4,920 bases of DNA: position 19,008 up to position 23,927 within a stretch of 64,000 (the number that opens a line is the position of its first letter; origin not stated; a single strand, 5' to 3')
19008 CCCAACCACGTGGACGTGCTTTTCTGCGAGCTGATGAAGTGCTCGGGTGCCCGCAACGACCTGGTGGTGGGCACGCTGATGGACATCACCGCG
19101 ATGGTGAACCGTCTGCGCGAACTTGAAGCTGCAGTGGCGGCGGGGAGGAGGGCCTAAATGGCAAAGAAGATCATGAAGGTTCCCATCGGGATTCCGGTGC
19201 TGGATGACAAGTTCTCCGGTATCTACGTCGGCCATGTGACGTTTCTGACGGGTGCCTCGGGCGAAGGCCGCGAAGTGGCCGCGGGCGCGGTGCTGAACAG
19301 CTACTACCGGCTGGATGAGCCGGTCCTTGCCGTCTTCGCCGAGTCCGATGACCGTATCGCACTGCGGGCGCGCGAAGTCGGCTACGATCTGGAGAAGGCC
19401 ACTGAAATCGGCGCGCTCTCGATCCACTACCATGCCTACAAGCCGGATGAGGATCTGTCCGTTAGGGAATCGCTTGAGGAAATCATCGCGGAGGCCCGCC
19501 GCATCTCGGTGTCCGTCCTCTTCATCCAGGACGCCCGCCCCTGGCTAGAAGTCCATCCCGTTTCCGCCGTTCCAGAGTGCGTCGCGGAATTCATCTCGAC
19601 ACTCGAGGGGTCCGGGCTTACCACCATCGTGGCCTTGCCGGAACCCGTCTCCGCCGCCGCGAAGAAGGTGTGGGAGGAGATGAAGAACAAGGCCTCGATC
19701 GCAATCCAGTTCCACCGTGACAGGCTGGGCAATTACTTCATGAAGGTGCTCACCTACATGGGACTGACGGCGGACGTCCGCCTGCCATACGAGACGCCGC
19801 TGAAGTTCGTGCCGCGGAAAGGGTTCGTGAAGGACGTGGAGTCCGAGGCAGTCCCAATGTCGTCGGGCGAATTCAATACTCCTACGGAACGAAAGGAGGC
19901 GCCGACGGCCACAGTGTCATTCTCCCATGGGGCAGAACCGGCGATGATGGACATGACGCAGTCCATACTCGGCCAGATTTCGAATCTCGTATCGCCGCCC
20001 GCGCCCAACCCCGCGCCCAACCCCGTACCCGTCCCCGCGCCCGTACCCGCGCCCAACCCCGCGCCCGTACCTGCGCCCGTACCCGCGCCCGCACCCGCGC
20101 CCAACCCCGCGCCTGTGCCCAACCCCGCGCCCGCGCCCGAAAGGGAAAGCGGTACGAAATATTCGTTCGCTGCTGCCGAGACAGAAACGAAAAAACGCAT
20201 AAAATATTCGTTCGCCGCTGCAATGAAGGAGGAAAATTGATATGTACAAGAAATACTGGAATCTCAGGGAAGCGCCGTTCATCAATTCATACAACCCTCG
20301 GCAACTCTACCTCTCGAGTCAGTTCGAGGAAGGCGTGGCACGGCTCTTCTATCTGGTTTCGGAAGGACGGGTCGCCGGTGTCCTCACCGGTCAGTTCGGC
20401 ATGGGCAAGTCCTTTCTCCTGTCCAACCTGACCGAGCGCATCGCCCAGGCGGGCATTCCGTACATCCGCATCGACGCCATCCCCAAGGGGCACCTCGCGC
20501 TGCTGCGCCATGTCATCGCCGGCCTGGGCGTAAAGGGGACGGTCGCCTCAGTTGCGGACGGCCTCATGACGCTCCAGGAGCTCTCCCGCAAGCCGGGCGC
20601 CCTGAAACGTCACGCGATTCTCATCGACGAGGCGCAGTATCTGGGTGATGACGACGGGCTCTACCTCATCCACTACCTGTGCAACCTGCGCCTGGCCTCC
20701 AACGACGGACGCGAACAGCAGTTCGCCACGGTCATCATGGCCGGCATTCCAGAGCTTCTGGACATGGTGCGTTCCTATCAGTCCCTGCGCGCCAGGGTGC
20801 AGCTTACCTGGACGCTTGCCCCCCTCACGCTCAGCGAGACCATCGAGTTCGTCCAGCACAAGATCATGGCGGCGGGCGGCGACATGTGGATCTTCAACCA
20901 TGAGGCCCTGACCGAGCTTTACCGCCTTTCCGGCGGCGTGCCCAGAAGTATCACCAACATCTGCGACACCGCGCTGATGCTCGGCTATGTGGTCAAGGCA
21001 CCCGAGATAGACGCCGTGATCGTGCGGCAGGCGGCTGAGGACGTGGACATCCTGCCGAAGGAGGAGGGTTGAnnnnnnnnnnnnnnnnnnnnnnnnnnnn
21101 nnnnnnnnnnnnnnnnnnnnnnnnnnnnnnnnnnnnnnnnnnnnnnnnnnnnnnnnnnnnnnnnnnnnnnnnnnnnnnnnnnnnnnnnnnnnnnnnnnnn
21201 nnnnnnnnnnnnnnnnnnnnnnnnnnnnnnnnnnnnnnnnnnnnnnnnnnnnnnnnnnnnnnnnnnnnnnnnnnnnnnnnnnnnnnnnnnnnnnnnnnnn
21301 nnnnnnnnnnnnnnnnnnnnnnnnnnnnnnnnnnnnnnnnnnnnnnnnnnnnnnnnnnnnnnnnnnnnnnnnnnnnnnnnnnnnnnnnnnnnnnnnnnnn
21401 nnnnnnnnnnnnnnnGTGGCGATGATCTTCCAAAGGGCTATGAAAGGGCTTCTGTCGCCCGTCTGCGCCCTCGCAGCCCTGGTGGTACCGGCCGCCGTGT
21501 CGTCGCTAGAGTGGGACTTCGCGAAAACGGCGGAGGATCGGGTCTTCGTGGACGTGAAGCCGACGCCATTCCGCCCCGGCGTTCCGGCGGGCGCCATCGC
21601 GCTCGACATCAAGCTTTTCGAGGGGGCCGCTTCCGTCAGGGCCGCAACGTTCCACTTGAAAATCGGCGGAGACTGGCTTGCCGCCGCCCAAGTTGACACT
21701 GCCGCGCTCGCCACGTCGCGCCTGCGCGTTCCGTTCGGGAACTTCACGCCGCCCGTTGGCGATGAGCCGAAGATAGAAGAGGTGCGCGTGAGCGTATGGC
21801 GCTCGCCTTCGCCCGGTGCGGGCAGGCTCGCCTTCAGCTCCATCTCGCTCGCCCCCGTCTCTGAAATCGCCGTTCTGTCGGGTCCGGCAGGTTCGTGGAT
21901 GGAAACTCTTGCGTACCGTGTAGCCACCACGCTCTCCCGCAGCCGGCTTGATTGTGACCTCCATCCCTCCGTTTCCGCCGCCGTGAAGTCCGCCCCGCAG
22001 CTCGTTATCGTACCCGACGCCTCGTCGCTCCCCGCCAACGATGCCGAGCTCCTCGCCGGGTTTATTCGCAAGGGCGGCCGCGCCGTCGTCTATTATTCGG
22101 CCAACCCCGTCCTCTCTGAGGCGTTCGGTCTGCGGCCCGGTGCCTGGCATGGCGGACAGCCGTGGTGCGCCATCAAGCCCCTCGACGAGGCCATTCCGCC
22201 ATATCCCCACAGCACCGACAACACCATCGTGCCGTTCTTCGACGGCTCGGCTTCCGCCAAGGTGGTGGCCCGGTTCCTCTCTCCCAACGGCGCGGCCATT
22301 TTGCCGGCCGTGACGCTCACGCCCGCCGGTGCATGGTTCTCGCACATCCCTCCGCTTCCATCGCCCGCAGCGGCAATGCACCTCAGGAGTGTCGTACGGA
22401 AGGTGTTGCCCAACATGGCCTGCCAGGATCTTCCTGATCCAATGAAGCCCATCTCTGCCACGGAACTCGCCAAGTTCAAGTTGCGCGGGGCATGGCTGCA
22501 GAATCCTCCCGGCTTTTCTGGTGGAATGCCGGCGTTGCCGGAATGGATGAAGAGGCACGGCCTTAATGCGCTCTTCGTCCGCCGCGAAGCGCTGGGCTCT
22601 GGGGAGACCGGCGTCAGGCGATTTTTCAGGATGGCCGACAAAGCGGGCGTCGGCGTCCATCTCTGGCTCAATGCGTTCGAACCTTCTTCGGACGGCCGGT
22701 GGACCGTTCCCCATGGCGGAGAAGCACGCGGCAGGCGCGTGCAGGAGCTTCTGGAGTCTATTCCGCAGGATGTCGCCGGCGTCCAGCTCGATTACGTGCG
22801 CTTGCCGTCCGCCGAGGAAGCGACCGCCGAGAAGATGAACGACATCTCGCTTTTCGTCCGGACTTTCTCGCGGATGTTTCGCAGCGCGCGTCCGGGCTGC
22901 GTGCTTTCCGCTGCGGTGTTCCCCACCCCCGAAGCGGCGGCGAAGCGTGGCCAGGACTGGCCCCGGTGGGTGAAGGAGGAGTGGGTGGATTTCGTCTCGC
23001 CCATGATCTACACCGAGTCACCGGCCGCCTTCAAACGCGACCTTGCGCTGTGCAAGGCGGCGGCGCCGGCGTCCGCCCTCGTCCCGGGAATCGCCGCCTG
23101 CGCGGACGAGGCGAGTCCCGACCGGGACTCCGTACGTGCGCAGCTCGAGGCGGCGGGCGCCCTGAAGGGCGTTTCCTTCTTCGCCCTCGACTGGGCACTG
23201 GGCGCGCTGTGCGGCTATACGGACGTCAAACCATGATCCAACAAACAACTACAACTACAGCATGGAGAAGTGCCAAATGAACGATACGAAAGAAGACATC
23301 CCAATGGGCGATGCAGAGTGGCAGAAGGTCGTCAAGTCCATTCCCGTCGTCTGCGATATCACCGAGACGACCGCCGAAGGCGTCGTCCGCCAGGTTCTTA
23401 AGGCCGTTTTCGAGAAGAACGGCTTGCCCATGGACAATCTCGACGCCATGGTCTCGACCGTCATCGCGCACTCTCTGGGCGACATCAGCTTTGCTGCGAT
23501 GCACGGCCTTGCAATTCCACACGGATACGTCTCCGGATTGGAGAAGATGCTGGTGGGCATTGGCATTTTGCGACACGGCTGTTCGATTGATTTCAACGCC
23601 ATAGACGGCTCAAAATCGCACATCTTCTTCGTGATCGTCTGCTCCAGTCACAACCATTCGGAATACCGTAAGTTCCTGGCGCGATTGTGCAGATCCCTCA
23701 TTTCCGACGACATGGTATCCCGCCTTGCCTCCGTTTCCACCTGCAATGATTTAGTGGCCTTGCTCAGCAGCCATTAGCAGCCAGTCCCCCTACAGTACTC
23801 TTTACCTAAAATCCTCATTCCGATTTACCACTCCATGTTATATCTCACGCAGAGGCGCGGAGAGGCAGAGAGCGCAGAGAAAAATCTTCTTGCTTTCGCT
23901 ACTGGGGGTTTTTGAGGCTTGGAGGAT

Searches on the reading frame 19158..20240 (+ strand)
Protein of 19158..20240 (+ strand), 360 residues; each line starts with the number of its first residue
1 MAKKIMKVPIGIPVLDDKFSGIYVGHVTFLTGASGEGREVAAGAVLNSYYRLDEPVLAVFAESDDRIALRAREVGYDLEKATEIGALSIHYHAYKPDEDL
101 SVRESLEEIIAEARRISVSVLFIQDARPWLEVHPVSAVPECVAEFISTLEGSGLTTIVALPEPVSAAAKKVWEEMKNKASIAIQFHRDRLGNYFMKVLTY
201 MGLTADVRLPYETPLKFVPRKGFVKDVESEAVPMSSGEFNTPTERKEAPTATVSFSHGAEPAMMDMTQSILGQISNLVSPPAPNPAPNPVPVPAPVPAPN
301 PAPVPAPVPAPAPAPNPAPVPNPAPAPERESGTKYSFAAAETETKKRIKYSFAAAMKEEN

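Call 7: search_protein_families(library=pfam, proteins=[window:19158-20240:+], max_evalue=0.01)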
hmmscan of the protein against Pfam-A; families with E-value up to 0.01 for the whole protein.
window:19158-20240:+ (360 aa): 1 family
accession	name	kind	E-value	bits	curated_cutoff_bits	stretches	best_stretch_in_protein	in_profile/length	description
PF06745.19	ATPase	-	2.3e-08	34.1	26.6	1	8-164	1-166/231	KaiC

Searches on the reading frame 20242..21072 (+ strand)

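Call 7: search_protein_families(library=pfam, proteins=[window:20242-21072:+], max_evalue=0.01)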
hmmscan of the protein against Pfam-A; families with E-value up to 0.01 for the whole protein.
window:20242-21072:+ (276 aa): 4 families
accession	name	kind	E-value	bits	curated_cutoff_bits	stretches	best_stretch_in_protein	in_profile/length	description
PF13401.12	AAA_22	-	6.7e-14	52.8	27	1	43-175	5-129/130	AAA domain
PF13191.12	AAA_16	-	0.00063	20.7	32.6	1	33-79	13-60/167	AAA ATPase domain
PF01637.24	ATPase_2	-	0.0021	18.4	33.2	0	120-239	104-224/225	ATPase domain predominantly from Archaea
PF13604.12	AAA_30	-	0.0037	17.5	27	1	38-145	13-111/191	AAA domain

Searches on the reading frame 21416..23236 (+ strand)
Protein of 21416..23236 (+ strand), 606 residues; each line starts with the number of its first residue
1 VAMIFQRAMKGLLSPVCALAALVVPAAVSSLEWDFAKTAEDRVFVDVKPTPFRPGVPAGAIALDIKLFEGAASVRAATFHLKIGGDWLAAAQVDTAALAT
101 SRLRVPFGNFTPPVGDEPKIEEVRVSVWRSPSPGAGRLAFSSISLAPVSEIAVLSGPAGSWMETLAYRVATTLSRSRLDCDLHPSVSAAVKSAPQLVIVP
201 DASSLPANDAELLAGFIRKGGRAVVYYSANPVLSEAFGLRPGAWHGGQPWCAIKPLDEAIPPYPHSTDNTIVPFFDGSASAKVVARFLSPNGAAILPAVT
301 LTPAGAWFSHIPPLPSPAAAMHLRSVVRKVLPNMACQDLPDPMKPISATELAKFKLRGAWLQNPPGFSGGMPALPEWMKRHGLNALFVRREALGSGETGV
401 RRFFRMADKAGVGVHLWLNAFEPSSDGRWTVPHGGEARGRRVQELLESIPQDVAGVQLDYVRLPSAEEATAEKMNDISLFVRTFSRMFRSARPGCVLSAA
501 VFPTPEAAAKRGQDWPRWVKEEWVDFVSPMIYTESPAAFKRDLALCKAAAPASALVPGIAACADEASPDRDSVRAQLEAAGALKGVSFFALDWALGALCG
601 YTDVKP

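Call 7: search_protein_families(library=pfam, proteins=[window:21416-23236:+], max_evalue=0.01)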
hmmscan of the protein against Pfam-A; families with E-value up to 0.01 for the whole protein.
window:21416-23236:+ (606 aa): 1 family
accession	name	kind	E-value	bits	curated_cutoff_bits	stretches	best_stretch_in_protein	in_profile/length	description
PF02638.21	GHL10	-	0.00036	20.2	27.9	1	473-542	201-271/311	Glycosyl hydrolase-like 10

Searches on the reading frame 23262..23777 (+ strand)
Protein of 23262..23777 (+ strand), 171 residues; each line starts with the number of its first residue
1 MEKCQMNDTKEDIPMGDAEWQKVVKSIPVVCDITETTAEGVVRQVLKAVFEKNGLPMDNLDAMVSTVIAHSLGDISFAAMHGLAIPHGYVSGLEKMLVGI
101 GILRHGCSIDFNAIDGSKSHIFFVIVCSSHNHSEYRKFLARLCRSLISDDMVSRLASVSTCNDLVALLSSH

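Call 7: search_protein_families(library=pfam, proteins=[window:23262-23777:+], max_evalue=0.01)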
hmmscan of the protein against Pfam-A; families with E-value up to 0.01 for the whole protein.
window:23262-23777:+ (171 aa): 1 family
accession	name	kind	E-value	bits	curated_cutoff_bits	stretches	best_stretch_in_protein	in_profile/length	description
PF00359.27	PTS_EIIA_2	-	6.3e-10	39.6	27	1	62-170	39-143/144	Phosphoenolpyruvate-dependent sugar phosphotransferase system, EIIA 2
